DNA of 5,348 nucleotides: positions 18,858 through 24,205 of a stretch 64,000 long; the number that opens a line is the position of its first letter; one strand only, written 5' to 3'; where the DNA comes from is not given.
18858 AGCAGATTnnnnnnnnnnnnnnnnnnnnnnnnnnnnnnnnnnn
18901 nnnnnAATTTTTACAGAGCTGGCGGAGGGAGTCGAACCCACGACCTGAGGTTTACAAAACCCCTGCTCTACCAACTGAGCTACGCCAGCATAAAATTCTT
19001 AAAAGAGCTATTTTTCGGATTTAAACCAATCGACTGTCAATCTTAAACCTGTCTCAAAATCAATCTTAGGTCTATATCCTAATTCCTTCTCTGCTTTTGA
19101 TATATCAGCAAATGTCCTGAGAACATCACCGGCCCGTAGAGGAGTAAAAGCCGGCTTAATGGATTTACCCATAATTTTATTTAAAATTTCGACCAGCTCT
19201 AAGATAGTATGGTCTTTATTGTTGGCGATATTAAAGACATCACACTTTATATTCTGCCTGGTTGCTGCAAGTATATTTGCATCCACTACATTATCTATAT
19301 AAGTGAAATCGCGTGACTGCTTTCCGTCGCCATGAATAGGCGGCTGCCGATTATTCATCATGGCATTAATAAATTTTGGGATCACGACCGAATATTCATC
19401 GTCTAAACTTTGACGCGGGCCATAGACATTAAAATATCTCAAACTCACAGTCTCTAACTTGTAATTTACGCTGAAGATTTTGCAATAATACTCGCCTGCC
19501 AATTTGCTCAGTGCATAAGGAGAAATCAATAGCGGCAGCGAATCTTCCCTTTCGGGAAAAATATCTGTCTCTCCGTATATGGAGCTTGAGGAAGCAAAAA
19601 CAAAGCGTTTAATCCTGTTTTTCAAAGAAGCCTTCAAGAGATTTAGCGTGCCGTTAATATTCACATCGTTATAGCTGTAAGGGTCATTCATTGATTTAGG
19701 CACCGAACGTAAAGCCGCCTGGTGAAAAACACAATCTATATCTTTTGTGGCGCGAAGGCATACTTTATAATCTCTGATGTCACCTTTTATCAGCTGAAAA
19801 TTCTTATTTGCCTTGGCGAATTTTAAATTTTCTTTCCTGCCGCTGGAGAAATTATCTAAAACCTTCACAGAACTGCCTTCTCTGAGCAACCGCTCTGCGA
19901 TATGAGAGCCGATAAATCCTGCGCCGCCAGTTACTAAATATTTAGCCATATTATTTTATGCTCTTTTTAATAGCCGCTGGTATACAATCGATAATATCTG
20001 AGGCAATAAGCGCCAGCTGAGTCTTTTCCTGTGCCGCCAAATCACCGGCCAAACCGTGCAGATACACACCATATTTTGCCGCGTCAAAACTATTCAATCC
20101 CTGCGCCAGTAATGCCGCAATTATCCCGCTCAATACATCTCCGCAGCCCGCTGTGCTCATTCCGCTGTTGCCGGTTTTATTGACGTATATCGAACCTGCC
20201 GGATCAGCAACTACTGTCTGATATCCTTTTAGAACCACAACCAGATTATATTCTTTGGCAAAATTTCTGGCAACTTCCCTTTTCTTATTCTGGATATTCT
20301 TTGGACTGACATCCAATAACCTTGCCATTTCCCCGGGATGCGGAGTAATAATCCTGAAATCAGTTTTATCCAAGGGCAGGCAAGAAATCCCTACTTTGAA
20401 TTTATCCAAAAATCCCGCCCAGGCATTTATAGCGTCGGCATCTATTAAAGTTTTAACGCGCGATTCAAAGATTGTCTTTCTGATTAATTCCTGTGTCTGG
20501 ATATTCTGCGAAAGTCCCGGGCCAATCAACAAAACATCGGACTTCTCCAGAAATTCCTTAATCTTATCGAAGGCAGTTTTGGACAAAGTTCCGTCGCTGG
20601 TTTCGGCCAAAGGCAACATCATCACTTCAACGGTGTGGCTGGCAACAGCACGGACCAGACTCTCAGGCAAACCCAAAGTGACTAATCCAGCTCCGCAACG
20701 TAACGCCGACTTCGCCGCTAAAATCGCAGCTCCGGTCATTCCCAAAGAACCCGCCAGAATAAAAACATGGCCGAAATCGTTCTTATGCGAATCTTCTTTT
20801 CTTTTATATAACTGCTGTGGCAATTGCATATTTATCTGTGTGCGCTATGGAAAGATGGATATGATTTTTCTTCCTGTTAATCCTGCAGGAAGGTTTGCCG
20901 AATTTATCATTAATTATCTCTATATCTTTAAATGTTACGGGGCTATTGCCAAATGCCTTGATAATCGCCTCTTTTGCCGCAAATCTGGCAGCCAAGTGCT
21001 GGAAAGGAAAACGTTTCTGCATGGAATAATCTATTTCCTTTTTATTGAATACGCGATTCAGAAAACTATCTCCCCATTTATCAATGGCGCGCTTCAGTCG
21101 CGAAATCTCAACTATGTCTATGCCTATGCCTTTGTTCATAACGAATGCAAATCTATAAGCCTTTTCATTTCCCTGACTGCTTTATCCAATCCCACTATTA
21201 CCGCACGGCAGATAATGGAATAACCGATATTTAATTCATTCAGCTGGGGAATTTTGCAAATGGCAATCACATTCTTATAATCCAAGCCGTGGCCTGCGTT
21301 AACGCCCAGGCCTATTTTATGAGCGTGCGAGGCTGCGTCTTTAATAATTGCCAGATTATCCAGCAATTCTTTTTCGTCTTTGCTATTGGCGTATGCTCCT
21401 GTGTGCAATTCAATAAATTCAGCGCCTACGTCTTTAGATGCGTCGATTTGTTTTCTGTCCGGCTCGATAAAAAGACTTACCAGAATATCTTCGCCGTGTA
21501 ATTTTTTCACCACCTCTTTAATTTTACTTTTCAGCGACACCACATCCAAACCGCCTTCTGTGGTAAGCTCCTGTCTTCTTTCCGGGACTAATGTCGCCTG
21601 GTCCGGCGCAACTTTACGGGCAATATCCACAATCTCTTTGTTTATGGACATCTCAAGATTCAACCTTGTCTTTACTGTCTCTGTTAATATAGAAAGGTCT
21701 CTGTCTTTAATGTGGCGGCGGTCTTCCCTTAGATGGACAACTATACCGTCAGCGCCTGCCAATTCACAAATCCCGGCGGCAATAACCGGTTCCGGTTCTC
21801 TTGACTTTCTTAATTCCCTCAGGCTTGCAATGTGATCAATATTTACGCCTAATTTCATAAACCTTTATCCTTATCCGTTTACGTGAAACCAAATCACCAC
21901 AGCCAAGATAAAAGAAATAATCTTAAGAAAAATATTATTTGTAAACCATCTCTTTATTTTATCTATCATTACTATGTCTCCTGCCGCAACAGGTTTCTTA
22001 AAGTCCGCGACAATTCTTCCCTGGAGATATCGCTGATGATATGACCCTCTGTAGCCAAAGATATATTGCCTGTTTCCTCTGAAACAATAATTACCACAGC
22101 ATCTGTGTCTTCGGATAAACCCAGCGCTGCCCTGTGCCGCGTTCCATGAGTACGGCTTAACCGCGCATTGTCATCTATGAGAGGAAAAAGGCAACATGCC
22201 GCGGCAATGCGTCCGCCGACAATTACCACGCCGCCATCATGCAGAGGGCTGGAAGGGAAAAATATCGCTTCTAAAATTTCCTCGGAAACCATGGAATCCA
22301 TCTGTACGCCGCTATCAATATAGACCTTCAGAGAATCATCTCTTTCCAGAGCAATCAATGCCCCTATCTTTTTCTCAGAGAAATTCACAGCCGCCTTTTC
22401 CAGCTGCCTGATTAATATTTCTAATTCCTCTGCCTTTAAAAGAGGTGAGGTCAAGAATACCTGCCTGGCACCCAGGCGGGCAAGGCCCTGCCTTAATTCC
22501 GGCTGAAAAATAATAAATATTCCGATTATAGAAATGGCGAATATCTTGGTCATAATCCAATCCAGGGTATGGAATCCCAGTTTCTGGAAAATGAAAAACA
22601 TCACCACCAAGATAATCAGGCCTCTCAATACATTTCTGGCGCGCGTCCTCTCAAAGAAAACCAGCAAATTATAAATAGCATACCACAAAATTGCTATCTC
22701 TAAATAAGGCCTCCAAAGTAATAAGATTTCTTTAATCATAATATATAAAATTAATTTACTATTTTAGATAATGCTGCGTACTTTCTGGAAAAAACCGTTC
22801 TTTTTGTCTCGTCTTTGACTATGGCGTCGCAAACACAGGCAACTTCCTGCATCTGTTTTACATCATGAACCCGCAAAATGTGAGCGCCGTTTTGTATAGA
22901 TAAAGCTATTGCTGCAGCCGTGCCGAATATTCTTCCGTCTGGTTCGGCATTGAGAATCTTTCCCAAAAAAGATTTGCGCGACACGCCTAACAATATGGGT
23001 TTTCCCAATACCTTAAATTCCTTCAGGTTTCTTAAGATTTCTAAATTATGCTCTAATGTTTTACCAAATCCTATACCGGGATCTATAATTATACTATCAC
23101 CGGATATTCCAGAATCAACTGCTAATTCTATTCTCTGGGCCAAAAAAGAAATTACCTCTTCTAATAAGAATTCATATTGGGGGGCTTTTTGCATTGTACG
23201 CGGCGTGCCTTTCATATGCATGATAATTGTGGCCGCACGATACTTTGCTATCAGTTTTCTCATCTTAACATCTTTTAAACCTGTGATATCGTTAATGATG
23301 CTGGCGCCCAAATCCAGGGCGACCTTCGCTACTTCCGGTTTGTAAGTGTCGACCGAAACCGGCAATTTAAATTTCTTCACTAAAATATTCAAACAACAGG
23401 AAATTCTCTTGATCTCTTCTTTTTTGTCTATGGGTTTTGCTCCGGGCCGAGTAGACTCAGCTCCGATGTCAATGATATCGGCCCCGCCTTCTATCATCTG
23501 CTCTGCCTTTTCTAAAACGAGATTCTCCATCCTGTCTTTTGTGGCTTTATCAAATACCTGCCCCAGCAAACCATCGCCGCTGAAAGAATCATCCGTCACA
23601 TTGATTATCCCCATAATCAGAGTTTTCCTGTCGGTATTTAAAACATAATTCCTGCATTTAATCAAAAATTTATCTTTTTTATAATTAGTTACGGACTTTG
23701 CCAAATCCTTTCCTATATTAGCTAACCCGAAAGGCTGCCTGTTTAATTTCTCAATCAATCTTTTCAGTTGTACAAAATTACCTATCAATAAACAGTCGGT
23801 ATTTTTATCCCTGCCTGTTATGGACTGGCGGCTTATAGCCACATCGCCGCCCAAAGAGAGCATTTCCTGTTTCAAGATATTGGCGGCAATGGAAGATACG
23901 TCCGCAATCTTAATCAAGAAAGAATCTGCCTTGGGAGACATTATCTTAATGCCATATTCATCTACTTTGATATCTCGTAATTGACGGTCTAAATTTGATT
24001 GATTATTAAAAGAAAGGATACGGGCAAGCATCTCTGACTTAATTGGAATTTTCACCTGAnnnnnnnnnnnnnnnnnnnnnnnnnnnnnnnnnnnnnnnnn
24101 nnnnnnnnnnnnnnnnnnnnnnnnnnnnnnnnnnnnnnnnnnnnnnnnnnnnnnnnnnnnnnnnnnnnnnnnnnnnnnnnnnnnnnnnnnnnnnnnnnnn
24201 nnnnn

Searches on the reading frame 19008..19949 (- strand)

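Call 7: search_protein_families(library=ncbifam, proteins=[window:19008-19949:-], max_evalue=0.00001)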
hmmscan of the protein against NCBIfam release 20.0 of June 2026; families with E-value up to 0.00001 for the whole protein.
window:19008-19949:- (313 aa): 29 families (the best 25 are shown)
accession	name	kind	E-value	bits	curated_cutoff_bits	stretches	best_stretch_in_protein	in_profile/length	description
NF011728.1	PRK15181.1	equivalog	6.9e-69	232.5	760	1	3-310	17-338/348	Vi polysaccharide biosynthesis UDP-N-acetylglucosaminuronic acid C-4 epimerase TviC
TIGR01179.1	galE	equivalog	9e-61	205.5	262.3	1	4-311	2-327/332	UDP-glucose 4-epimerase GalE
TIGR04180.1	EDH_00030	hypoth_equivalog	7.9e-56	189.3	475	1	5-296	2-296/297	NAD-dependent 4,6-dehydratase LegB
TIGR01181.1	dTDP_gluc_dehyt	equivalog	4.2e-53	180.5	365.1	1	3-311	1-313/321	dTDP-glucose 4,6-dehydratase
TIGR02197.1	heptose_epim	equivalog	7.3e-41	140.3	274.6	1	5-310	2-314/316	ADP-glyceromanno-heptose 6-epimerase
NF007956.0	PRK10675.1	subfamily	1.2e-40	139.7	394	1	4-299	3-319/338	UDP-glucose 4-epimerase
NF007582.0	PRK10217.1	equivalog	4.2e-29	101.7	698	1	1-311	1-333/355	dTDP-glucose 4,6-dehydratase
NF007490.0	PRK10084.1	subfamily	8.8e-28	97.3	649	1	3-311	2-336/361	dTDP-glucose 4,6-dehydratase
NF042422.1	oxyalk_red_OleD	equivalog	6.2e-26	91.5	580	1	3-258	2-248/329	2-alkyl-3-oxoalkanoate reductase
NF047922.1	GDPFucSynFcl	equivalog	8.7e-26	91.1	500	1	5-311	6-303/308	GDP-L-fucose synthase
TIGR03466.1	HpnA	hypoth_equivalog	1.2e-23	83.5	367.65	1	3-158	2-154/327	hopanoid-associated sugar epimerase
NF008360.0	PRK11150.1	equivalog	3.3e-23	82.4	452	1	5-249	3-243/310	ADP-glyceromanno-heptose 6-epimerase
NF042423.1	oxyalk_red_Shew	equivalog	3.7e-23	82.1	580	1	3-260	10-254/331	2-alkyl-3-oxoalkanoate reductase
TIGR01472.1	gmd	equivalog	6.6e-19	68.3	415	1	5-264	4-272/342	GDP-mannose 4,6-dehydratase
TIGR02622.1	CDP_4_6_dhtase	equivalog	9e-19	67.8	278.45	1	3-311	6-332/352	CDP-glucose 4,6-dehydratase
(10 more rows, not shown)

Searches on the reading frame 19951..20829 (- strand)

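Call 7: search_protein_families(library=ncbifam, proteins=[window:19951-20829:-], max_evalue=0.00001)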
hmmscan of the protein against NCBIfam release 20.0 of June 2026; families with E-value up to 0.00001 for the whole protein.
window:19951-20829:- (292 aa): 4 families
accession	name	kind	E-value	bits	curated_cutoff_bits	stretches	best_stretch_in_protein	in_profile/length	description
TIGR00196.1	yjeF_cterm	hypoth_equivalog_domain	1.2e-69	234.8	129.85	1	5-288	10-276/277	NAD(P)H-hydrate dehydratase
NF007856.0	PRK10565.1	equivalog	1.8e-56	191.8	703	1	2-287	237-498/510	bifunctional ADP-dependent NAD(P)H-hydrate dehydratase/NAD(P)H-hydrate epimerase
NF006830.1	PRK09355.1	equivalog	2.2e-11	43.7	180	1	176-283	139-247/263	hydroxyethylthiazole kinase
TIGR00694.1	thiM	equivalog_domain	5.6e-09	35.9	256.4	1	180-284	137-241/249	hydroxyethylthiazole kinase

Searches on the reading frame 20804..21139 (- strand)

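Call 7: search_protein_families(library=ncbifam, proteins=[window:20804-21139:-], max_evalue=0.00001)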
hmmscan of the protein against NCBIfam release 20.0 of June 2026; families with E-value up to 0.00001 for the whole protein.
window:20804-21139:- (111 aa): 13 families
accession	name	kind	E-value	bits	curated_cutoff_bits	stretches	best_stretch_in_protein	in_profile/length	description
NF011254.0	PRK14660.1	equivalog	6.1e-28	97.3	195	1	3-111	3-123/125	holo-[acyl-carrier-protein] synthase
NF011253.0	PRK14659.1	equivalog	2.7e-27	95.8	156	1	1-111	1-119/123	holo-[acyl-carrier-protein] synthase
NF011250.0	PRK14656.1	equivalog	1.7e-26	92.7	175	1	2-108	2-120/126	holo-[acyl-carrier-protein] synthase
TIGR00556.1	pantethn_trn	domain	3.6e-25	88.5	45.35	1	1-111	1-125/128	phosphopantetheine--protein transferase domain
TIGR00516.1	acpS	equivalog_domain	8.1e-24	84.3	59.8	1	3-111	3-120/125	holo-ACP synthase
NF011257.0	PRK14663.1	equivalog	2.8e-23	82.2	186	1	5-111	3-117/123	holo-[acyl-carrier-protein] synthase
NF011251.0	PRK14657.1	equivalog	3.2e-21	75.6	165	1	1-109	1-119/123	holo-[acyl-carrier-protein] synthase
NF000832.0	PRK00070.3-2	equivalog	1.2e-19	70.8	107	1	3-111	3-114/116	holo-ACP synthase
NF000831.0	PRK00070.3-1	equivalog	9.5e-19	67.6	124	1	4-111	5-127/130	holo-ACP synthase AcpS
NF011256.0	PRK14662.1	equivalog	1.7e-18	67.1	150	1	4-110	4-116/123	4'-phosphopantetheinyl transferase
NF000835.0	PRK00070.4-1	equivalog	7.3e-12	45.6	128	1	3-110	3-110/115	holo-ACP synthase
NF011255.0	PRK14661.1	equivalog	3.3e-09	36.9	209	1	3-110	3-106/169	holo-[acyl-carrier-protein] synthase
NF011252.0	PRK14658.1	equivalog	1.2e-06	28.5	149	1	5-110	5-108/115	holo-ACP synthase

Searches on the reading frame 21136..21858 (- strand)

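Call 7: search_protein_families(library=ncbifam, proteins=[window:21136-21858:-], max_evalue=0.00001)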
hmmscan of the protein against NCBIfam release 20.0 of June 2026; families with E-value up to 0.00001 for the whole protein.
window:21136-21858:- (240 aa): 6 families
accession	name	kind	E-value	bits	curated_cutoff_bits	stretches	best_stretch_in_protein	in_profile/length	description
NF003625.0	PRK05265.1-3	equivalog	2.6e-104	347.7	190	1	1-236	3-238/242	pyridoxine 5'-phosphate synthase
NF003623.0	PRK05265.1-1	equivalog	2e-100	335.2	347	1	2-235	5-238/243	pyridoxine 5'-phosphate synthase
NF003627.0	PRK05265.1-5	equivalog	7.6e-98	326.6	207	1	1-236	1-239/240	pyridoxine 5'-phosphate synthase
TIGR00559.1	pdxJ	equivalog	4.4e-93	311.2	192.75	1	2-235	1-237/239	pyridoxine 5'-phosphate synthase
NF003624.0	PRK05265.1-2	equivalog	1.9e-86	289.5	331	1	1-236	6-244/252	pyridoxine 5'-phosphate synthase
NF003626.0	PRK05265.1-4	equivalog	1.7e-62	210.8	222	1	2-236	4-243/246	pyridoxine 5'-phosphate synthase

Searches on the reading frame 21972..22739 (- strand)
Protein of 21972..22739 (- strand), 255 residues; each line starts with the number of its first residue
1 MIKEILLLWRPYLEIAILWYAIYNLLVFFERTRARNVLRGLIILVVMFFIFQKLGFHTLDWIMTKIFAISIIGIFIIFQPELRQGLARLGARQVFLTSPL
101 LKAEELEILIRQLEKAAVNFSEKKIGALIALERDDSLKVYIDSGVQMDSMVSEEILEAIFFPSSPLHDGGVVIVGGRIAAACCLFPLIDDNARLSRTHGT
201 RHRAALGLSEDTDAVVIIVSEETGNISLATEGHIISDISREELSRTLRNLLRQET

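Call 7: search_protein_families(library=ncbifam, proteins=[window:21972-22739:-], max_evalue=0.00001)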
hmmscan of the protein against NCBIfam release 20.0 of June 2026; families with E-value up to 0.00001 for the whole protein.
window:21972-22739:- (255 aa): 5 families
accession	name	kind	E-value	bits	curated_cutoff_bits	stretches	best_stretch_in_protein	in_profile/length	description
TIGR00159.1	TIGR00159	equivalog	1.6e-67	227.5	188.8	1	10-247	12-246/254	diadenylate cyclase CdaA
NF038328.1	c-di-AMP_CdaS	exception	1.8e-40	138.6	225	1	111-234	65-187/191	sporulation-specific diadenylate cyclase CdaS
NF038327.1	c-di-AMP_CdaM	exception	8.2e-38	129.9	225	1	66-250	6-189/196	diadenylate cyclase CdaM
NF010009.0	PRK13482.1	equivalog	1.7e-08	34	201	1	122-232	31-136/357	DNA integrity scanning diadenylate cyclase DisA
NF041371.1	Diadnylcyc_Halo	equivalog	9.7e-06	25.1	430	0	164-242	191-269/270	diadenylate cyclase DacZ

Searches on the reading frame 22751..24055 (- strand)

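Call 7: search_protein_families(library=ncbifam, proteins=[window:22751-24055:-], max_evalue=0.00001)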
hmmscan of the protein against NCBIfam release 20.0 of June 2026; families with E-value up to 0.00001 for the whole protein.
window:22751-24055:- (434 aa): 8 families
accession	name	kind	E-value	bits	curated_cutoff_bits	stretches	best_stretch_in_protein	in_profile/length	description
TIGR01496.1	DHPS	equivalog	2.4e-92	309.2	162.6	1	147-411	2-257/258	dihydropteroate synthase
NF008625.0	PRK11613.1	equivalog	9.8e-74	248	455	1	145-416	15-276/282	dihydropteroate synthase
NF033502.0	Sul4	exception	1.4e-63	215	600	1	144-414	4-277/277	sulfonamide-resistant dihydropteroate synthase Sul4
NF000296.1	Sul3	exception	5.3e-37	127.9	475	1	147-409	4-259/263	sulfonamide-resistant dihydropteroate synthase Sul3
NF000295.1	Sul2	exception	1.8e-34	119.7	575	1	144-412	4-264/271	sulfonamide-resistant dihydropteroate synthase Sul2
NF000294.1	Sul1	exception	1.2e-32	113.8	600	1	147-414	3-264/278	sulfonamide-resistant dihydropteroate synthase Sul1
NF005719.0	PRK07535.1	domain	7.7e-07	28.5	259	1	170-363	17-201/268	methyltetrahydrofolate:corrinoid/iron-sulfur protein methyltransferase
TIGR00284.1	TIGR00284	hypoth_equivalog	6.6e-06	24.9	256.65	0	174-360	161-320/497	dihydropteroate synthase-like protein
